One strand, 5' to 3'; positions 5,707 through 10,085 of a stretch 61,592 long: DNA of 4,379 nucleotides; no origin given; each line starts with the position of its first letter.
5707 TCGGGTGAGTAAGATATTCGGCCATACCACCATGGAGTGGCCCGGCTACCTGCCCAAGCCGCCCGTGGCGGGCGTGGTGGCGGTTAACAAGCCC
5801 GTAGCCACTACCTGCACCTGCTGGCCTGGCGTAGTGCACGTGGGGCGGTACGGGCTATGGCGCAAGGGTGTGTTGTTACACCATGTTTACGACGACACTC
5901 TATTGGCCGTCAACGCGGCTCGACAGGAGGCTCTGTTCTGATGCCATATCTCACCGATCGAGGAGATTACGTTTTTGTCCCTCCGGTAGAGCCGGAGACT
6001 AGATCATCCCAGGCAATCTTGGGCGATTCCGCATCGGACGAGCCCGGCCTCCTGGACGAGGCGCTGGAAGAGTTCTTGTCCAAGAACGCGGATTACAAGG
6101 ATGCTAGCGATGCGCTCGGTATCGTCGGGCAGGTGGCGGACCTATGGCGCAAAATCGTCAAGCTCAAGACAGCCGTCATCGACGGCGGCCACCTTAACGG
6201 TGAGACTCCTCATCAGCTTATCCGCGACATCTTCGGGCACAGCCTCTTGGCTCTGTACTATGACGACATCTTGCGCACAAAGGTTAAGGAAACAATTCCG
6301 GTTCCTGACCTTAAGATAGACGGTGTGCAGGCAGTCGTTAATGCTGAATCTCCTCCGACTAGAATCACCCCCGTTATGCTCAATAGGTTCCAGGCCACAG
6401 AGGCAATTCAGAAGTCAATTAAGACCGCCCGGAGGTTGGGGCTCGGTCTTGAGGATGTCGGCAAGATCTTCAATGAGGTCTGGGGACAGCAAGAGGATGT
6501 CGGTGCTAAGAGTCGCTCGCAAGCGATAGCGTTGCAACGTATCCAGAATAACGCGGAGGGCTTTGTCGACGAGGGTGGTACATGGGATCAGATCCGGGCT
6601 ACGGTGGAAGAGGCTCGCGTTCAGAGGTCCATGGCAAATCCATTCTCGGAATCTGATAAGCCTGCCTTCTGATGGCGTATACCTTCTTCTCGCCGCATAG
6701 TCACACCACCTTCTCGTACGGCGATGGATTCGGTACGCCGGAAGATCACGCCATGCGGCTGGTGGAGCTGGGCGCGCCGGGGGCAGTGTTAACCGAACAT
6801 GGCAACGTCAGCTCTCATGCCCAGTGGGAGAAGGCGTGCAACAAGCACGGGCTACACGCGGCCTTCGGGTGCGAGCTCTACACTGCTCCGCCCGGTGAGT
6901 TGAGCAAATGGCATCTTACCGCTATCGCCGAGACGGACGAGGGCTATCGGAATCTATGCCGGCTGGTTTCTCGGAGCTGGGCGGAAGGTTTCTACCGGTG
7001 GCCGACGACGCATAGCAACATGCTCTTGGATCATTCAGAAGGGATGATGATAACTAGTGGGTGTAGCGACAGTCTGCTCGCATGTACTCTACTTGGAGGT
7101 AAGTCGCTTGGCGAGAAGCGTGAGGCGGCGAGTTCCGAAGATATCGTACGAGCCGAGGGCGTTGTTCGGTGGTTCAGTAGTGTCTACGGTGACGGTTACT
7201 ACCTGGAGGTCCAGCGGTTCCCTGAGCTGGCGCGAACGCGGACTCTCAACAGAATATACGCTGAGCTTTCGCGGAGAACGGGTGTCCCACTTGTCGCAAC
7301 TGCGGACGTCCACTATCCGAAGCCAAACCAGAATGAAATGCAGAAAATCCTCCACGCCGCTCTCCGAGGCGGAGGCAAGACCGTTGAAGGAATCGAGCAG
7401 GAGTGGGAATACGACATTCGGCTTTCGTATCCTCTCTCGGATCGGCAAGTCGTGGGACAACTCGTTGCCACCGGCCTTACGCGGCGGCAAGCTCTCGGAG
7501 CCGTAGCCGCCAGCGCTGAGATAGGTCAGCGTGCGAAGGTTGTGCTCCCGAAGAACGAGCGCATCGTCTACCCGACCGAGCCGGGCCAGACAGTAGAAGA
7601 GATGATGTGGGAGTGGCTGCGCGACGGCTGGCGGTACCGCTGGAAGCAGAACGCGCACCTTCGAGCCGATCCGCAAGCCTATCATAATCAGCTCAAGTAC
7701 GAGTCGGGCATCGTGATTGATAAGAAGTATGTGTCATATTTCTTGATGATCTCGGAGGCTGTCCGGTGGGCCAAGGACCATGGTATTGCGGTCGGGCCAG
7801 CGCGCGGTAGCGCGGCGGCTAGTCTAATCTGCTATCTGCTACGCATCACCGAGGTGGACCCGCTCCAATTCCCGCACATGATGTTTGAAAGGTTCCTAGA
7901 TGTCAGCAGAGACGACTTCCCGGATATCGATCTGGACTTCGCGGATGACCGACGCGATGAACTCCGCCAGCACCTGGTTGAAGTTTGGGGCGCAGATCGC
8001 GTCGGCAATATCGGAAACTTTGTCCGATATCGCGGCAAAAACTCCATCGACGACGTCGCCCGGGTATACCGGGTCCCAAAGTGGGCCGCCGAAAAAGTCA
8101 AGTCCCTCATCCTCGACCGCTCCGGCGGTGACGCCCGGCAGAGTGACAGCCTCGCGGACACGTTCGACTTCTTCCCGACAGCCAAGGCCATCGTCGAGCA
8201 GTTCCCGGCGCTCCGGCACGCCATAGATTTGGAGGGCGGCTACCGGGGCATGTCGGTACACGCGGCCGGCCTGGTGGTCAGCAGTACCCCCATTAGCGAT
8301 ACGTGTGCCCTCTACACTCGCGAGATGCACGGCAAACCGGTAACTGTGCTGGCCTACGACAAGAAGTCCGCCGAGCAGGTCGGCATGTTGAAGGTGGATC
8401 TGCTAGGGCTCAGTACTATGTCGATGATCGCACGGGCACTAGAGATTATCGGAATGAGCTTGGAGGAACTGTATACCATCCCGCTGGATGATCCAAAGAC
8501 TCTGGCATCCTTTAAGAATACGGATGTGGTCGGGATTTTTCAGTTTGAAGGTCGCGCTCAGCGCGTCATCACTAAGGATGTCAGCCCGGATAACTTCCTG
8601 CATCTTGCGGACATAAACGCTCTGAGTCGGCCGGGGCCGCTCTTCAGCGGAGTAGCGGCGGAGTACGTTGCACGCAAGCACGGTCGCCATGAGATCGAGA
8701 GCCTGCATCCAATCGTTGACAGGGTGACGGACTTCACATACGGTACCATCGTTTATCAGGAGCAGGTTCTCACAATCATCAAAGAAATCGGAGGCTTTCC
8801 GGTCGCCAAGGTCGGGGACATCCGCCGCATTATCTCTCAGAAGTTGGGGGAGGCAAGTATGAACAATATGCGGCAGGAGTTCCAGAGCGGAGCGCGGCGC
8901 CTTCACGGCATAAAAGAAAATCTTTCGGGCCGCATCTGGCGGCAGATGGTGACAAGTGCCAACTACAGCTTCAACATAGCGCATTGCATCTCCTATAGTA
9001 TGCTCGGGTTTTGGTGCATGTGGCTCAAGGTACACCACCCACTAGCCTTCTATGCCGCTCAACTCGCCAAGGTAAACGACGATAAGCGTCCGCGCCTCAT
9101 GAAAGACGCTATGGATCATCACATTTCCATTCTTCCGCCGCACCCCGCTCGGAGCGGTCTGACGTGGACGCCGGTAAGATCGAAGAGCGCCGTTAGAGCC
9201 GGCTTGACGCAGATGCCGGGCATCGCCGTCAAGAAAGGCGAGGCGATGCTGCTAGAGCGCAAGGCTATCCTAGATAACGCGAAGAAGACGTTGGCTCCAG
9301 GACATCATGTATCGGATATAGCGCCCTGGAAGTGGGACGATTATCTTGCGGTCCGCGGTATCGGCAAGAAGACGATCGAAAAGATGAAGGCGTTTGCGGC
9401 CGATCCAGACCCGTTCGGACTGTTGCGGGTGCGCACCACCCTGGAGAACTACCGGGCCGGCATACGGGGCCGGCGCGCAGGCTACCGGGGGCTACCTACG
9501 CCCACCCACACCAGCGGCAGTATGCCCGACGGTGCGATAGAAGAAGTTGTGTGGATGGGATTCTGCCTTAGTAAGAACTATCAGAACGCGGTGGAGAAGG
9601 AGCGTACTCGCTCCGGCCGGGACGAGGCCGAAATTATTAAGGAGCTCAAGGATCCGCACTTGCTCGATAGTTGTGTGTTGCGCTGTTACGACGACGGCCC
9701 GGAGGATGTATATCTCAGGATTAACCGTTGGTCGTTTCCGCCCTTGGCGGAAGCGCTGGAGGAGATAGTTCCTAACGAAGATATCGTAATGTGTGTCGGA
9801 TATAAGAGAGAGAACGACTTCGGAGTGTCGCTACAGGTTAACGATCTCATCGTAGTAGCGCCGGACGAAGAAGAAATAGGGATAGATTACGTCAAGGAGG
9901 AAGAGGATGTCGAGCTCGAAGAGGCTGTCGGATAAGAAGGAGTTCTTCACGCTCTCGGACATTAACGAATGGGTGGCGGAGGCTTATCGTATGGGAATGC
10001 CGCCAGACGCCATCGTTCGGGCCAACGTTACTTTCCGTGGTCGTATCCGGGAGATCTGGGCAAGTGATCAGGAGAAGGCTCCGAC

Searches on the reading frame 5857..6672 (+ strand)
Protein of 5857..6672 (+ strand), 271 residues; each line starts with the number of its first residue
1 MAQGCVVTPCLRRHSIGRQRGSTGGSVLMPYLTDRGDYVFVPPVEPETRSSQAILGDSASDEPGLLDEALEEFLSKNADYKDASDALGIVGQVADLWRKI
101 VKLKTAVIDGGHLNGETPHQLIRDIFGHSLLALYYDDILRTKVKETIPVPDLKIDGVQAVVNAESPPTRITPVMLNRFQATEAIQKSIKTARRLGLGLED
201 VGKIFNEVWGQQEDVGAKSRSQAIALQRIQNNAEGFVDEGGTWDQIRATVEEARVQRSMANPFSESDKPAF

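Call 78: search_protein_families(library=phrogs, proteins=[window:5857-6672:+], max_evalue=0.00001)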
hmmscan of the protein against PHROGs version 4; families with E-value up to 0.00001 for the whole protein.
window:5857-6672:+ (271 aa): 1 family
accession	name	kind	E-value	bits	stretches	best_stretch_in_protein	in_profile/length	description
phrog_10271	-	unknown function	2.7e-12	48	1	66-133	33-105/163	-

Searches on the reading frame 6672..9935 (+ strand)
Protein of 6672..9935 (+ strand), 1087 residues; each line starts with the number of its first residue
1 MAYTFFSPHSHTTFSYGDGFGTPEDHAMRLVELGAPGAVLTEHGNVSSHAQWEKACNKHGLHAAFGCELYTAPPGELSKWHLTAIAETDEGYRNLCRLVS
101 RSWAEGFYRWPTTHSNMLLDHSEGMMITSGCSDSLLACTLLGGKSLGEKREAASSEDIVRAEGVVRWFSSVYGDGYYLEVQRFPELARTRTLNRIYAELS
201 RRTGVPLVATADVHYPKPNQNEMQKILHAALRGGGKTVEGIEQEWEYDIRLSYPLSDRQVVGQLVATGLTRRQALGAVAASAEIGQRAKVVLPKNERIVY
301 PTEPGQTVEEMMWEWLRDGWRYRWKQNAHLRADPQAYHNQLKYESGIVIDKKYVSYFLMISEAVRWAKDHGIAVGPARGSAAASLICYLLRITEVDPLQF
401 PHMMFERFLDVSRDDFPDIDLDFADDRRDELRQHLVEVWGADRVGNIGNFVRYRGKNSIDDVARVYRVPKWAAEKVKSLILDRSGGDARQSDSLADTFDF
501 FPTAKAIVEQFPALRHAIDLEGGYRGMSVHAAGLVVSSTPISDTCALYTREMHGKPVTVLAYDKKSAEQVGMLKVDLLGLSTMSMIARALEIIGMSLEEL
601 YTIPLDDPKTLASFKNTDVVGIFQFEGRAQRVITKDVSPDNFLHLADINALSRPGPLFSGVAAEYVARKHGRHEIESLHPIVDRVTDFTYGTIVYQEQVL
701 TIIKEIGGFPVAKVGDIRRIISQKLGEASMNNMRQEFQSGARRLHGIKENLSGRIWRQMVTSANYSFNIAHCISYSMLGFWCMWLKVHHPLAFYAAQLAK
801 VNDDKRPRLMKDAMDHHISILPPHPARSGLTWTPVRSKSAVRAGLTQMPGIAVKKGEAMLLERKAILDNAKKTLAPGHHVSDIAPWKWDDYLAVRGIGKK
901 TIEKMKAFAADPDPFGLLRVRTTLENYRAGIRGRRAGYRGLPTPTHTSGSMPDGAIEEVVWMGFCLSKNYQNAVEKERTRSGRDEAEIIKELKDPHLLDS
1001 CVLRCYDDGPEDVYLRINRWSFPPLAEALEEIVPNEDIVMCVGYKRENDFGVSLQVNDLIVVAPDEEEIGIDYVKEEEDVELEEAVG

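Call 12: search_protein_families(library=pfam, proteins=[window:6672-9935:+], max_evalue=0.01)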
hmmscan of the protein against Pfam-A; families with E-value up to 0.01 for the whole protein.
window:6672-9935:+ (1087 aa): 3 families
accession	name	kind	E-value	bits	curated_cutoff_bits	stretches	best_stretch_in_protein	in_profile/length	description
PF07733.18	DNA_pol3_alpha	-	1.1e-65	222.3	23.9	1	331-579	17-260/260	Bacterial DNA polymerase III alpha NTPase domain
PF17657.6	DNA_pol3_finger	-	7.9e-40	136.4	22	1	582-743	1-164/166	Bacterial DNA polymerase III alpha subunit finger domain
PF02811.25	PHP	-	3.3e-27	96.3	26.4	1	9-182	3-163/164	PHP domain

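Call 13: search_protein_families(library=phrogs, proteins=[window:6672-9935:+], max_evalue=0.001)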
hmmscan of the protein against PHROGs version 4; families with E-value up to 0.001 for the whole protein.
window:6672-9935:+ (1087 aa): 7 families
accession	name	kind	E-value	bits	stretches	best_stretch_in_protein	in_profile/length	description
phrog_11165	-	DNA, RNA and nucleotide metabolism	1.4e-291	970.2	1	306-1068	9-775/782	DNA polymerase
phrog_405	-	DNA, RNA and nucleotide metabolism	3.7e-287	956.8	1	3-1056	42-1084/1190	DNA polymerase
phrog_7513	-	unknown function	1.5e-97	328.3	1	2-416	8-451/461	-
phrog_12219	-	DNA, RNA and nucleotide metabolism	1.8e-52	179.7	1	417-863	2-488/823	DNA polymerase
phrog_21652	-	DNA, RNA and nucleotide metabolism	2.7e-47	162.5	1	380-741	36-428/476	DNA polymerase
phrog_4335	-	unknown function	4.9e-20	73.1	1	745-863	11-129/421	-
phrog_13169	-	DNA, RNA and nucleotide metabolism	8.6e-15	55.5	1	332-411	333-411/463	DNA polymerase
